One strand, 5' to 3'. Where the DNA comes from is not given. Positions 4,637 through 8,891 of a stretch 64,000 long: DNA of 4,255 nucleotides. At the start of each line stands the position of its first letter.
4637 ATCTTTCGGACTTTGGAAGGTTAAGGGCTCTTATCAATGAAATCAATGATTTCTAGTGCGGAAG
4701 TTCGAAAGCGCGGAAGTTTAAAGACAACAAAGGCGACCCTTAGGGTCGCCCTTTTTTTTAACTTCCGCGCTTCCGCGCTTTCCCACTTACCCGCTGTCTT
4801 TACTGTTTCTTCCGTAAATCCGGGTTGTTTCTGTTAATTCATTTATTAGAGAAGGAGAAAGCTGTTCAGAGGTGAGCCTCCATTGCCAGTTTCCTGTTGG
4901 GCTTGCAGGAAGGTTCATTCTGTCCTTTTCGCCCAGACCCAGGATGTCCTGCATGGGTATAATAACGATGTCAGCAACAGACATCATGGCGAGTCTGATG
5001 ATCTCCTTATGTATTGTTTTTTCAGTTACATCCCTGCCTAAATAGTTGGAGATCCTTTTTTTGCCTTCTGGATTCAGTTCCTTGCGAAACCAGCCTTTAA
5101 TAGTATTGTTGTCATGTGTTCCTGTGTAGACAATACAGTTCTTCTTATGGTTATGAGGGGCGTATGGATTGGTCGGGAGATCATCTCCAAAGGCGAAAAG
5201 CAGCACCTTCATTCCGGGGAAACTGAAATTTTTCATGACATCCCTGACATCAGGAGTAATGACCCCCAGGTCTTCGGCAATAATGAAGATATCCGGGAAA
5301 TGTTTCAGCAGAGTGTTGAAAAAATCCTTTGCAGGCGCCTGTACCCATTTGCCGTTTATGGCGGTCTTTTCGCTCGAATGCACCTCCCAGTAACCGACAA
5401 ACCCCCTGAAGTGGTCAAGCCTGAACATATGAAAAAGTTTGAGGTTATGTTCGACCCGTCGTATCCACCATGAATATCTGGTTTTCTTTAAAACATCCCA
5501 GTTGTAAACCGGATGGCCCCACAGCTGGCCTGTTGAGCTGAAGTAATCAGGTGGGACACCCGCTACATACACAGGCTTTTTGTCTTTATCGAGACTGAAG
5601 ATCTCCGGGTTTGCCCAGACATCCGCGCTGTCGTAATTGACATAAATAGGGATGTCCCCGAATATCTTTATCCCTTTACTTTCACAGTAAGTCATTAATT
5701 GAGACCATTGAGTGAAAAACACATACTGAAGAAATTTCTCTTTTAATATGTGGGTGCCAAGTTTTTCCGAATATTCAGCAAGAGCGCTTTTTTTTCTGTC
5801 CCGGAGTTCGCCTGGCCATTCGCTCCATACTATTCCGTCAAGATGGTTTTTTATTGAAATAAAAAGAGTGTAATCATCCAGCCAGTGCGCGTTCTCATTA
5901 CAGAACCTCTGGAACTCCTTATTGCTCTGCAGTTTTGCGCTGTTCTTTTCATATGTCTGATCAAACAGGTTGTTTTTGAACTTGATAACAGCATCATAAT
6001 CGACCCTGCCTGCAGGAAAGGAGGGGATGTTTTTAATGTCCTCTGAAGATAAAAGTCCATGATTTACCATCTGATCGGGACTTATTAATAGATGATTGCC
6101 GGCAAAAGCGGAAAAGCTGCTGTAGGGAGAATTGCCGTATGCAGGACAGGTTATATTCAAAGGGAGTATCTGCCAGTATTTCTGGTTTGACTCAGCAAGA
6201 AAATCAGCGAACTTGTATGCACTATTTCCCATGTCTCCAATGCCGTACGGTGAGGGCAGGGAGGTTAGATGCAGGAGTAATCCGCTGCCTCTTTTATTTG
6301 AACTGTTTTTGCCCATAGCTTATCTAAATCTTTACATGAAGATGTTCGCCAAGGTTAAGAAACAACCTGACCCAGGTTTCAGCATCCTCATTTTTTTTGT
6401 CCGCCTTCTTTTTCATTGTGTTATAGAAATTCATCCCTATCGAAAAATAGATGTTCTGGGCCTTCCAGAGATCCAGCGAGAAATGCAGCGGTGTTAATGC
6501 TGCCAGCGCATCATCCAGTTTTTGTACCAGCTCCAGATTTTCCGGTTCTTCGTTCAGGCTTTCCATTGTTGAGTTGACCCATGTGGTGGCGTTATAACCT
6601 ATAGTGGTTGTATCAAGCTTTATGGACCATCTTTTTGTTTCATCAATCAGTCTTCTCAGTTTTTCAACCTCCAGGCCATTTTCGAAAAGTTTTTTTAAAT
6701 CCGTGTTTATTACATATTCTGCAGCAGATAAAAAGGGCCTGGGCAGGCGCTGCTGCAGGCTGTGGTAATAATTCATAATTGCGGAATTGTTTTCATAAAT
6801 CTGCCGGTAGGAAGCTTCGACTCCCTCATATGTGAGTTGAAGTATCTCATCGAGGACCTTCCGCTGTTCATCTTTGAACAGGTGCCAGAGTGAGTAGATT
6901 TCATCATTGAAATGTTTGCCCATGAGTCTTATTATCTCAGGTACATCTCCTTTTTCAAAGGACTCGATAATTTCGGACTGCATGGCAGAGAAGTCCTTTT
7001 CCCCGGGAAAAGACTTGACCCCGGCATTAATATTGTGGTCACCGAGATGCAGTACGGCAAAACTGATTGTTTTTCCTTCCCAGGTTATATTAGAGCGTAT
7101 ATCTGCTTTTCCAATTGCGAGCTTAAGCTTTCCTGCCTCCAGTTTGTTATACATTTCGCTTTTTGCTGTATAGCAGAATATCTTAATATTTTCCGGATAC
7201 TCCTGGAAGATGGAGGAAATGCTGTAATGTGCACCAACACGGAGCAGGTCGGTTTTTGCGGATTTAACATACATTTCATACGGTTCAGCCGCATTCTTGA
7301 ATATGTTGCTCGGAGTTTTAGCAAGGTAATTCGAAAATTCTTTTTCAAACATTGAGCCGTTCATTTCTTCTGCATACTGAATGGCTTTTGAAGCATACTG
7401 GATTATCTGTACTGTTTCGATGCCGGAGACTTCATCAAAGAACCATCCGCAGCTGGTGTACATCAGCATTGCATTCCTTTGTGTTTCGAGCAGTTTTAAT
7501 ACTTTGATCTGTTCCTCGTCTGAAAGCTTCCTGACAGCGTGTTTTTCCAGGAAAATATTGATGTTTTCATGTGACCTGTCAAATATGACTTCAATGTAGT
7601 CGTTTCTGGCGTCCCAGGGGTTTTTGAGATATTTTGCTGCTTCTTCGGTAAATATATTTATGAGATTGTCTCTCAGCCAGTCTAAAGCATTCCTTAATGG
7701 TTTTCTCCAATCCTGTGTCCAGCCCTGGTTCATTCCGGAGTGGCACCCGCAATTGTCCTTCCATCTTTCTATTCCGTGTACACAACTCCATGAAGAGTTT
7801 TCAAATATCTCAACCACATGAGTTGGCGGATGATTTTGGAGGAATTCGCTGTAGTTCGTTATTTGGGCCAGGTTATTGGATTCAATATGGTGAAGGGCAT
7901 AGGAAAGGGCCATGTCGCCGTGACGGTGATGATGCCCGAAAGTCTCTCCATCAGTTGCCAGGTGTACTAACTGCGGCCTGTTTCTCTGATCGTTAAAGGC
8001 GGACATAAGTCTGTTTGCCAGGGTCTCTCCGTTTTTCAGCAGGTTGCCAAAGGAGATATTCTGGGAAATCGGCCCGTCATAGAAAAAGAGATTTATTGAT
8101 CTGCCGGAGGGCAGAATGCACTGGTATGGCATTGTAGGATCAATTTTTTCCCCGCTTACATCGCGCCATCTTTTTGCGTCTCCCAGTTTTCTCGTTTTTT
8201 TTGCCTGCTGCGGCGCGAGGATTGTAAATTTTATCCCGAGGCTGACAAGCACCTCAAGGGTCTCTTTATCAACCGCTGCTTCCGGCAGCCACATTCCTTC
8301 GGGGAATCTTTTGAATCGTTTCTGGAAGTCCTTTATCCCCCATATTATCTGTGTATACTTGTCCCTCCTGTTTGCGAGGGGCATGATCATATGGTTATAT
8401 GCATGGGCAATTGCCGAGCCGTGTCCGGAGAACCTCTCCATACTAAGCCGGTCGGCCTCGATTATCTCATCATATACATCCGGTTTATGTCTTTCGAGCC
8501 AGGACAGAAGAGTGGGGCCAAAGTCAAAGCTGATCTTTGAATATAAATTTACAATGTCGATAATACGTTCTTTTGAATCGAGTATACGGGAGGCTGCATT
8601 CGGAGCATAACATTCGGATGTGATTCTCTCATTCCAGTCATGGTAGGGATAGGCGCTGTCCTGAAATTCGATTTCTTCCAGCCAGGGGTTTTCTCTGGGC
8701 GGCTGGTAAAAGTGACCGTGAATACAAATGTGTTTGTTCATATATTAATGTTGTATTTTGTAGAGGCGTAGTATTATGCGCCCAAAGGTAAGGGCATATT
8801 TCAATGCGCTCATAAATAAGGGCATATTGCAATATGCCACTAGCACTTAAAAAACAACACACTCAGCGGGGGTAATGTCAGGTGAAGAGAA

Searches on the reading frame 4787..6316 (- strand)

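Call 51: search_protein_families(library=pfam, proteins=[window:4787-6316:-], max_evalue=0.001)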
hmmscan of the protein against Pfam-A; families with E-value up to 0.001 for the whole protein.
window:4787-6316:- (509 aa): 1 family
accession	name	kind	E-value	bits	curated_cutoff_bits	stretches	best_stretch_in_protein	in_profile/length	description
PF02446.23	Glyco_hydro_77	-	1.8e-182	607.8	25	1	15-486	1-464/465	4-alpha-glucanotransferase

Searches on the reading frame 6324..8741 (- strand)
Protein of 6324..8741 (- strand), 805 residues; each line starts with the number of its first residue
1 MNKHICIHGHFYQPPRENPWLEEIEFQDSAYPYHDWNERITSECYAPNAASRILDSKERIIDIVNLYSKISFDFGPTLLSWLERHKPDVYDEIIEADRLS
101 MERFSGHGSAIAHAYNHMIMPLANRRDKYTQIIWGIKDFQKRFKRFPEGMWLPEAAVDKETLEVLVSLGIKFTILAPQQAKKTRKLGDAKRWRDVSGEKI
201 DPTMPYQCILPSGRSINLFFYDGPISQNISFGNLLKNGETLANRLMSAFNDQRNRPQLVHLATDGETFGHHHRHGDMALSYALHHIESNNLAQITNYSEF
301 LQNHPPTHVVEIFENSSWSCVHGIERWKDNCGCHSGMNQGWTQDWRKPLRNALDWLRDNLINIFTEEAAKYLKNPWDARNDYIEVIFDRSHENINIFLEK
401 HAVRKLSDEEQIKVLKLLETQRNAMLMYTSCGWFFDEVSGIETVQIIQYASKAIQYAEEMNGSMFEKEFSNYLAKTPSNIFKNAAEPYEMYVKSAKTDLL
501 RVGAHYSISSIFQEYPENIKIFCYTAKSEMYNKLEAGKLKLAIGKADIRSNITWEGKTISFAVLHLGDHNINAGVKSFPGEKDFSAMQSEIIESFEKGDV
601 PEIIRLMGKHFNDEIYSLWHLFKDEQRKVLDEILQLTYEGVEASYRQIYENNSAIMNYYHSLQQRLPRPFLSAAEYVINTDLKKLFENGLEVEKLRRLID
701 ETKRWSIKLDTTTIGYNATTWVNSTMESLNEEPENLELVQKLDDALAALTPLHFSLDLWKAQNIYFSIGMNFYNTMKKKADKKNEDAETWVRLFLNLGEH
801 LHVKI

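Call 51: search_protein_families(library=pfam, proteins=[window:6324-8741:-], max_evalue=0.001)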
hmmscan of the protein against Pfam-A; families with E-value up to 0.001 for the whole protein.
window:6324-8741:- (805 aa): 3 families
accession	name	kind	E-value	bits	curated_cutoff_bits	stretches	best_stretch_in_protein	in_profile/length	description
PF12055.13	DUF3536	-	1.4e-116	389.2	25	1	341-622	1-284/284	Domain of unknown function (DUF3536)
PF03065.20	Glyco_hydro_57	-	7.2e-23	81.7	21.2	1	18-311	19-289/291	Glycosyl hydrolase family 57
PF22159.1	PSMA-like_N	-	0.0006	19.5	26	0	49-168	52-167/329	Maltose-forming alpha-amylase-like, N-terminal domain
